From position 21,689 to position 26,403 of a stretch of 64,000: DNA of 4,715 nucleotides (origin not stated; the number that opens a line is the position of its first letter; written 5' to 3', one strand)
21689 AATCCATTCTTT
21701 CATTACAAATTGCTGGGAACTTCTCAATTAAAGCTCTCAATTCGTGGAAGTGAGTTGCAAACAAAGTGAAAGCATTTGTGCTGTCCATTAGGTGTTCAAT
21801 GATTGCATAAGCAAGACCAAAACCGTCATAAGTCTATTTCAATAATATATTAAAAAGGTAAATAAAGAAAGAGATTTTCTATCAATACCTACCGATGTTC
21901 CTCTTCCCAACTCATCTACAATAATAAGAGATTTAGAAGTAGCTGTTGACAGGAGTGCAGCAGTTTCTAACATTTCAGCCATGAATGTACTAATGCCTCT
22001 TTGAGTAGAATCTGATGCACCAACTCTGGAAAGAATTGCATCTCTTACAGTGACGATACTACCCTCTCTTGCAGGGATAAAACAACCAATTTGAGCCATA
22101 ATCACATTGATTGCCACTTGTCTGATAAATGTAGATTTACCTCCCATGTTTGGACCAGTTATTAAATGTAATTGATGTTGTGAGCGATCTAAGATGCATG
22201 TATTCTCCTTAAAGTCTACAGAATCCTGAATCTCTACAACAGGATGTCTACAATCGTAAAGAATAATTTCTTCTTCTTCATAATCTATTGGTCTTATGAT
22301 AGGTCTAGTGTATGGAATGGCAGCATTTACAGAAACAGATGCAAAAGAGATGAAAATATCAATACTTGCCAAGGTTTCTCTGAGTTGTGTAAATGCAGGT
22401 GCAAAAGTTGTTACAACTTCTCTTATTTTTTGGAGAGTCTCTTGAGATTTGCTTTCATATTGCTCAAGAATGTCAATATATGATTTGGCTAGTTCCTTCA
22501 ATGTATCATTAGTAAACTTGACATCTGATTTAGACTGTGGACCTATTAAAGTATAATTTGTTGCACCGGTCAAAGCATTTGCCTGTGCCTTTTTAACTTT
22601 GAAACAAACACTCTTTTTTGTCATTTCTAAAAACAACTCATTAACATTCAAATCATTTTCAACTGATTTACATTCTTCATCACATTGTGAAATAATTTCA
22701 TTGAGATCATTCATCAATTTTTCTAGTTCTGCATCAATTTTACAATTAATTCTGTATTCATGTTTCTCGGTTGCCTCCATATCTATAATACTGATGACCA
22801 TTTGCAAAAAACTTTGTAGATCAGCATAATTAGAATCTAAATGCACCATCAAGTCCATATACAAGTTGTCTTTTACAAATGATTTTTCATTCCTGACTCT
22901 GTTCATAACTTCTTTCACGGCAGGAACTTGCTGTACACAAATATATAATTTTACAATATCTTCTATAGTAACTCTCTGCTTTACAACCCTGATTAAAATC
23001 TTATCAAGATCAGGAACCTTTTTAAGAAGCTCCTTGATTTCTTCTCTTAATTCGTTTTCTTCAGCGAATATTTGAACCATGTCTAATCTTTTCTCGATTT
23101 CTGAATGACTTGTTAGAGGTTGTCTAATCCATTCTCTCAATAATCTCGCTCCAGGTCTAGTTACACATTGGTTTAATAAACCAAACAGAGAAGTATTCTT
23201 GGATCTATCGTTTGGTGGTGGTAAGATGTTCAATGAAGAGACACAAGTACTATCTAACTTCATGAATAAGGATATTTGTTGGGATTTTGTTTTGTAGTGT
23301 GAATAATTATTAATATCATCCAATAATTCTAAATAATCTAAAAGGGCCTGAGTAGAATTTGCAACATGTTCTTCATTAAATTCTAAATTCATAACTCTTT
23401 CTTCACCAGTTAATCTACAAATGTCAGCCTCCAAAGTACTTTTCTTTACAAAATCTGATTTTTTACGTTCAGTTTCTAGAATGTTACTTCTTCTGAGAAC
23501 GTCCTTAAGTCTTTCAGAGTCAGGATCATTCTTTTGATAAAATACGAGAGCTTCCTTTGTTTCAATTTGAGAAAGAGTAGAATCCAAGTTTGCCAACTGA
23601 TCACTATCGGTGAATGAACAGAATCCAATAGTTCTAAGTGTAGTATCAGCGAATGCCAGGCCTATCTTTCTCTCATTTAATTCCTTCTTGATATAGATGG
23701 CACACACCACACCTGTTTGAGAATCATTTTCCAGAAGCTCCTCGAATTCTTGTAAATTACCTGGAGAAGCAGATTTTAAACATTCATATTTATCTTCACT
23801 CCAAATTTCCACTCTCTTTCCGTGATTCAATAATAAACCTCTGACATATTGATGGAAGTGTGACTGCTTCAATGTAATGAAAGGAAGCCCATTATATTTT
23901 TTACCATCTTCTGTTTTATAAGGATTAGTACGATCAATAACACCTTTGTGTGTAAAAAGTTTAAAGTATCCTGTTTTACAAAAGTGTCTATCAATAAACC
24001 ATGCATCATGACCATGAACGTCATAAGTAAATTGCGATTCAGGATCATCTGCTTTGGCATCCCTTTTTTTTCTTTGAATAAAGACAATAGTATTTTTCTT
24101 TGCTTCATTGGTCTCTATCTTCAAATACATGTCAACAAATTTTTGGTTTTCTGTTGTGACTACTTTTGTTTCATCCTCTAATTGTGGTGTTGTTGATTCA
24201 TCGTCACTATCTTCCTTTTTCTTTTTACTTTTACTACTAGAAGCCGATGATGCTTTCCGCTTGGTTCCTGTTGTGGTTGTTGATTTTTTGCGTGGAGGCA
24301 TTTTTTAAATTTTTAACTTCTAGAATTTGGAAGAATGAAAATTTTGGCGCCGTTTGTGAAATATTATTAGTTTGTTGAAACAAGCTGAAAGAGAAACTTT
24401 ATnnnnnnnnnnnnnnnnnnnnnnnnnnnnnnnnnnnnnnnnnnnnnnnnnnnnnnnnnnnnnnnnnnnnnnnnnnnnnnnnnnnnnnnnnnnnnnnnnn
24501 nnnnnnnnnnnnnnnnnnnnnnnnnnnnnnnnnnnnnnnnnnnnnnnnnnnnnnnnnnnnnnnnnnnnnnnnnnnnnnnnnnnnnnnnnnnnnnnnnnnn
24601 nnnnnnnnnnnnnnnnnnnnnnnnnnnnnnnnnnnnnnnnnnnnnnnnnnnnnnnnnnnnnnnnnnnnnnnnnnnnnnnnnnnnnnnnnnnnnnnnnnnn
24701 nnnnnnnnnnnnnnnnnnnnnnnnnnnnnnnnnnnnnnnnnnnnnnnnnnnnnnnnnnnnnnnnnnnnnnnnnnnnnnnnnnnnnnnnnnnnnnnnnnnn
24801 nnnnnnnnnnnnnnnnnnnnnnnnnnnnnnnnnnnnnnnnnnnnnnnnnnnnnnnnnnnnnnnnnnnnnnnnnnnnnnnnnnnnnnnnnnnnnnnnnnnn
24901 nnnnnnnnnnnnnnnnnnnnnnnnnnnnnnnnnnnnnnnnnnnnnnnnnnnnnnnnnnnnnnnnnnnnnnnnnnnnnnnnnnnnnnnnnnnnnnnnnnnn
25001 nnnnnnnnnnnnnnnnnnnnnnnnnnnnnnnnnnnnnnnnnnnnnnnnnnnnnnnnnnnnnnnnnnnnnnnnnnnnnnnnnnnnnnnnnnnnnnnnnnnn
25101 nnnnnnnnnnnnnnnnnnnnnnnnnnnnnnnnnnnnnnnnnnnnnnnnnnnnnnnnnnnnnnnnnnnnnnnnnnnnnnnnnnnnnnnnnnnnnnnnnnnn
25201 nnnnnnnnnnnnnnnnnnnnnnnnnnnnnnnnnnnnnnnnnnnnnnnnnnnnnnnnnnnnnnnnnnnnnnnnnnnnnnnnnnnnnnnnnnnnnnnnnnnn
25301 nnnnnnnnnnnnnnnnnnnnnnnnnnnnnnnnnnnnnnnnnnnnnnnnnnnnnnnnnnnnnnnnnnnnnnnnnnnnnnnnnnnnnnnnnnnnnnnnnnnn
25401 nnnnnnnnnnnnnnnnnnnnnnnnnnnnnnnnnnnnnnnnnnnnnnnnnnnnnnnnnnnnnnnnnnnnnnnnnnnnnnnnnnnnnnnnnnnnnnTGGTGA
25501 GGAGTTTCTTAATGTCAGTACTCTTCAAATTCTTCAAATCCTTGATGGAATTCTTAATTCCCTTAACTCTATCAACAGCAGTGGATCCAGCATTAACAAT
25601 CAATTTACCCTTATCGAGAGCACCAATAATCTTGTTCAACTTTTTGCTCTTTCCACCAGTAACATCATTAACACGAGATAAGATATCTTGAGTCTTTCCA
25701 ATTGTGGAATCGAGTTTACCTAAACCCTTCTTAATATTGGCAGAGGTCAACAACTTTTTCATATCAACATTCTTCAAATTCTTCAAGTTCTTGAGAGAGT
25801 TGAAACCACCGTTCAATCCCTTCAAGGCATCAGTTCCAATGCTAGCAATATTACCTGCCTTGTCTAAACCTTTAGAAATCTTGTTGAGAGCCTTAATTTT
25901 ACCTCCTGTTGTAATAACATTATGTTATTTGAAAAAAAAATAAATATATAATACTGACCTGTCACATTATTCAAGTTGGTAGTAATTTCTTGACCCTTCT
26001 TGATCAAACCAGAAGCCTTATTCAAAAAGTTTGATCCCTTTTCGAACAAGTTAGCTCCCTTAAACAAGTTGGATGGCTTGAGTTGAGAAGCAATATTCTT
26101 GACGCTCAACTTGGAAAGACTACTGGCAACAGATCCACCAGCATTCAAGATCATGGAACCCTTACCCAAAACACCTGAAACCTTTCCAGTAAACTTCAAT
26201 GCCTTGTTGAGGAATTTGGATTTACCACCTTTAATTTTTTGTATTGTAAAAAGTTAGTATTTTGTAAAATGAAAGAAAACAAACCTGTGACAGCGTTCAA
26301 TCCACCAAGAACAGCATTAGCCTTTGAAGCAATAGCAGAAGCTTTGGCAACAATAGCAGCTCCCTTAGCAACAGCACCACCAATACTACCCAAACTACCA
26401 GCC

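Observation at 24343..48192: Recurrent GGCGCC(AAA) E2F-like elements in the promoters of cell-cycle genes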

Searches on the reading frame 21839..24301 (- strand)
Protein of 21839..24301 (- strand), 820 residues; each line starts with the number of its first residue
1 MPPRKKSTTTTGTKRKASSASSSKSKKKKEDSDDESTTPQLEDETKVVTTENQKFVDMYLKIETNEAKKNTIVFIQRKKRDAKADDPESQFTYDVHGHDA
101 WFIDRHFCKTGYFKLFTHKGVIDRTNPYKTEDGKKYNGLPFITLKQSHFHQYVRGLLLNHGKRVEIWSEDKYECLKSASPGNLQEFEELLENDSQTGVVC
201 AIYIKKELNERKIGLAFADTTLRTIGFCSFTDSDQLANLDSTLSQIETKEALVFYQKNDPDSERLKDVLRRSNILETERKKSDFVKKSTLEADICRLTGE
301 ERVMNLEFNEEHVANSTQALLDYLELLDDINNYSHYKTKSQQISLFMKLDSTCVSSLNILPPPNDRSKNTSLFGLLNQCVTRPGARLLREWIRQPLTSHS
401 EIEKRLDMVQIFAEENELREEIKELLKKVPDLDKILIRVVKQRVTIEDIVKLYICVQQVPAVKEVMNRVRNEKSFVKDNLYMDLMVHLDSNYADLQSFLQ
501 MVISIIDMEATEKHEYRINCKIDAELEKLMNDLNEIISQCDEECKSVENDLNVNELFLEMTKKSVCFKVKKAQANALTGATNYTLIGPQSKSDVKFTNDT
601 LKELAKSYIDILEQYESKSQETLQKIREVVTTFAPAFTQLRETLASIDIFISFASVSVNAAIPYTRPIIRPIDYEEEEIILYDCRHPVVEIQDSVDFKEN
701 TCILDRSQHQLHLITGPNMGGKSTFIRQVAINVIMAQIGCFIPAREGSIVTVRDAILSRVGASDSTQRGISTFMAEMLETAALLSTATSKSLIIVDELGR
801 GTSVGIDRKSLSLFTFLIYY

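Call 6: search_protein_families(library=pfam, proteins=[window:21839-24301:-])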
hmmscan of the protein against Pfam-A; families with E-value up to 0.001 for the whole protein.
window:21839-24301:- (820 aa): 4 families
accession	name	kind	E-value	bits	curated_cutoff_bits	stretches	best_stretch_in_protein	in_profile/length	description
PF00488.27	MutS_V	-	2.6e-40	138.8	30.2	1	713-804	2-92/188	MutS domain V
PF05192.23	MutS_III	-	5.7e-37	128.4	34.1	1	354-654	3-194/194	MutS domain III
PF05188.22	MutS_II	-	2.4e-10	41.4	25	1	199-336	3-132/133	MutS domain II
PF05190.23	MutS_IV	-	6e-05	23.7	22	1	522-612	2-90/92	MutS family domain IV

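Call 30: find_homologous_proteins(query=window:21842-24301:-, max_evalue=1e-150)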
Query window:21842-24301:- (820 aa): 3 proteins with E <= 1e-150 among 8000 candidates.
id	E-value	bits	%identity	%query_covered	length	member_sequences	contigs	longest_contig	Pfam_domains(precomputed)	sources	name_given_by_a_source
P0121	0.0e+0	1664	100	91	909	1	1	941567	PF05192.24,PF05188.24,PF00488.28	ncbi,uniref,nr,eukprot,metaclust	ncbi:DNA mismatch repair protein muts [Naegleria gruberi]|uniref:DNA mismatch repair protein muts n=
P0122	7.3e-266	902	53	97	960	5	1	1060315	PF05192.24,PF05188.24,PF00488.28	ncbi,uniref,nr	ncbi:hypothetical protein FDP41_007834 [Naegleria fowleri]|uniref:DNA mismatch repair proteins mutS 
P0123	2.6e-228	778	47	98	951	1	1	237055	PF05192.24,PF05188.24,PF00488.28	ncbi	ncbi:hypothetical protein ABK040_011676 [Willaertia magna]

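Call 31: find_encoding_contigs(protein=P0122, flank=10000, max_places=3)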
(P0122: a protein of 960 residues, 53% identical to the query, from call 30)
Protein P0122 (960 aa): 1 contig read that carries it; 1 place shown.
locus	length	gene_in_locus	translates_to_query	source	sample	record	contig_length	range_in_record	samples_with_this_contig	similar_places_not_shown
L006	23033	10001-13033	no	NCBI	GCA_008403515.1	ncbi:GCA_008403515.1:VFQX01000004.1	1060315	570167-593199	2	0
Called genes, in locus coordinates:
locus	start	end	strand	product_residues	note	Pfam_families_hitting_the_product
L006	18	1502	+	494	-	PF00278:Orn_DAP_Arg_deC, PF02784:Orn_Arg_deC_N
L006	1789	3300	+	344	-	-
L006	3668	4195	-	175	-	-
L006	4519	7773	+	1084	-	PF09416:UPF1_Zn_bind, PF18141:UPF1_1B_dom, PF04851:ResIII (weak), PF13086:AAA_11, PF13245:AAA_19, PF13604:AAA_30, PF13086:AAA_11, PF13087:AAA_12, +2 more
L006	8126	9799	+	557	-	PF02581:TMP-TENI, PF02110:HK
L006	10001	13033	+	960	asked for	PF05188:MutS_II, PF05192:MutS_III, PF00488:MutS_V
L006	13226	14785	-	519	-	PF00075:RNase_H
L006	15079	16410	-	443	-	-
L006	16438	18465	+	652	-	PF12937:F-box-like (weak), PF00617:RasGEF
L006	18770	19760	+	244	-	PF01073:3Beta_HSD, PF01370:Epimerase (weak)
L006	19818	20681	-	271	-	PF03959:FSH1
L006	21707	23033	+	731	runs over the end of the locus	PF17682:Tau95_N, PF09734:Tau95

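Call 32: find_encoding_contigs(protein=P0123, flank=10000, max_places=2)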
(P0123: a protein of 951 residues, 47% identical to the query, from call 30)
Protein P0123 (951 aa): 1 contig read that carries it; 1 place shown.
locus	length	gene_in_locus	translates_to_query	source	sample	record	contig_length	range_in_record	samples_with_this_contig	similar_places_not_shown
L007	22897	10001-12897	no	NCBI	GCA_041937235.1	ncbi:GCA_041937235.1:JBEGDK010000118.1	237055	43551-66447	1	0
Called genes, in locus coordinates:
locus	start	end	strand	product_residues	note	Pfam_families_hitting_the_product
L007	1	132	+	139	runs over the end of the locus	PF08570:DUF1761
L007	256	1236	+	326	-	PF00153:Mito_carr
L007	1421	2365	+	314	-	PF01694:Rhomboid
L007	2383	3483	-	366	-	PF13691:Lactamase_B_4 (weak), PF23023:Anti-Pycsar_Apyc1, PF00753:Lactamase_B, PF12706:Lactamase_B_2 (weak)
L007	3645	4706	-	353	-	PF03372:Exo_endo_phos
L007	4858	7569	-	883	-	PF00169:PH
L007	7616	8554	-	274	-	-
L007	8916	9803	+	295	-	-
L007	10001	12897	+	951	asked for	PF05188:MutS_II, PF05192:MutS_III, PF00488:MutS_V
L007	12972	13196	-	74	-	-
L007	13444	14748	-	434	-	-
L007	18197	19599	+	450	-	PF20811:PARG_cat_N, PF05028:PARG_cat_C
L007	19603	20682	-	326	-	PF00168:C2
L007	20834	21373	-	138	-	PF00168:C2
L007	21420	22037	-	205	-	-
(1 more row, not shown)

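Call 34: search_solved_structures(query=P0121, max_evalue=1e-10)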
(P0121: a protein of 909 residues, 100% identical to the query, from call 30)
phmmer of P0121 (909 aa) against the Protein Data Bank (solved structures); distinct sequences matched with E-value up to 1e-10: 37.
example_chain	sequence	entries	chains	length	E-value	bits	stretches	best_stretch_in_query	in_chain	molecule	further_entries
8r7c_A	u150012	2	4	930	1.8e-149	502.7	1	80-896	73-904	DNA mismatch repair protein Msh2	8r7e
2o8e_A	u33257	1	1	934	1.9e-149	502.6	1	62-896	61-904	DNA mismatch repair protein Msh2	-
2o8b_A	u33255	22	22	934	1.9e-149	502.6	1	80-896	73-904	DNA mismatch repair protein Msh2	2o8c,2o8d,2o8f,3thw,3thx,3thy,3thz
8rb1_A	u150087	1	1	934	4.5e-149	501.4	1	80-896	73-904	DNA mismatch repair protein Msh2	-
8raz_A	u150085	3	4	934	1.1e-148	500.1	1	80-896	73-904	DNA mismatch repair protein Msh2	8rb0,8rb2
8rax_A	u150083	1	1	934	2.4e-148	499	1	80-896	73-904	DNA mismatch repair protein Msh2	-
5x9w_A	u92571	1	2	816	8e-63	216.1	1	537-866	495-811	DNA mismatch repair protein MutS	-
5yk4_A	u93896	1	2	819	8.1e-63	216.1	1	537-866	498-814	DNA mismatch repair protein MutS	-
3thw_B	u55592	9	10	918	2.7e-62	214.3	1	130-857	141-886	DNA mismatch repair protein Msh3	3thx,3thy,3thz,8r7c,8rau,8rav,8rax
8r7e_B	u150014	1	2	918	2.9e-62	214.2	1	130-857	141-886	DNA mismatch repair protein Msh3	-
8olx_B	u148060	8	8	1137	4.9e-62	213.5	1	130-857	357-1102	DNA mismatch repair protein Msh3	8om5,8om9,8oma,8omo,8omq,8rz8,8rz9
8rz7_B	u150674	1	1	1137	5.3e-62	213.4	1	130-857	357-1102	DNA mismatch repair protein Msh3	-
8r7v_B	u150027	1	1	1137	5.4e-62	213.3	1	130-857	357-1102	DNA mismatch repair protein Msh3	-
8rb1_B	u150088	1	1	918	6.3e-62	213.1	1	130-857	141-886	DNA mismatch repair protein Msh3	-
8raz_B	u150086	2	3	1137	3e-61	210.9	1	130-857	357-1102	DNA mismatch repair protein Msh3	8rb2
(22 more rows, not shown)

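Call 35: search_protein_families(library=ncbifam, proteins=[P0121], max_evalue=0.01)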
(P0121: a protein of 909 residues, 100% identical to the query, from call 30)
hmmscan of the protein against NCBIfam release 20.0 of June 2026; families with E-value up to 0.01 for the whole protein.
P0121 (909 aa): 4 families
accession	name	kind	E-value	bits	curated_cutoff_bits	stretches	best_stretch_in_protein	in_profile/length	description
NF003810.1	PRK05399.1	equivalog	1.6e-133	447.1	480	1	122-846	106-790/793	DNA mismatch repair protein MutS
TIGR01070.1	mutS1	equivalog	4.6e-109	366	641.7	1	122-888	106-823/840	DNA mismatch repair protein MutS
NF052383.1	ATPase_KamC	equivalog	1.5e-47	162.6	300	1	343-779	33-432/508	lysine 5,6-aminomutase reactivase ATPase KamC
TIGR01069.2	mutS2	equivalog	5.4e-45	154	400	1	320-875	19-540/790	endonuclease MutS2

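Call 56: find_related_loci(query=window:21842-24301:-, collection=metagenome_contigs, flank=3000)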
Query window:21842-24301:- (820 aa) in metagenome_contigs; peptide patterns used: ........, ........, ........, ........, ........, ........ (x = any residue, [..] = any of these).
66 stretches matched a pattern, but none encodes a relative of the query by tblastn (E <= 1e-3).

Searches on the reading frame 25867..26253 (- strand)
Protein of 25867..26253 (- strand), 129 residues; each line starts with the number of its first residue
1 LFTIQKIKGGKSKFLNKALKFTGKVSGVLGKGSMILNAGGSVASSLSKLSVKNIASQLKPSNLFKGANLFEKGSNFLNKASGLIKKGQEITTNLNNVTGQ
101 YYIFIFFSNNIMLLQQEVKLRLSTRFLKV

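Call 38: search_protein_families(library=pfam, proteins=[window:25867-26253:-], max_evalue=0.01)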
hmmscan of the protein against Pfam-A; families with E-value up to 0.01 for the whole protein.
window:25867-26253:- (129 aa): 0 families
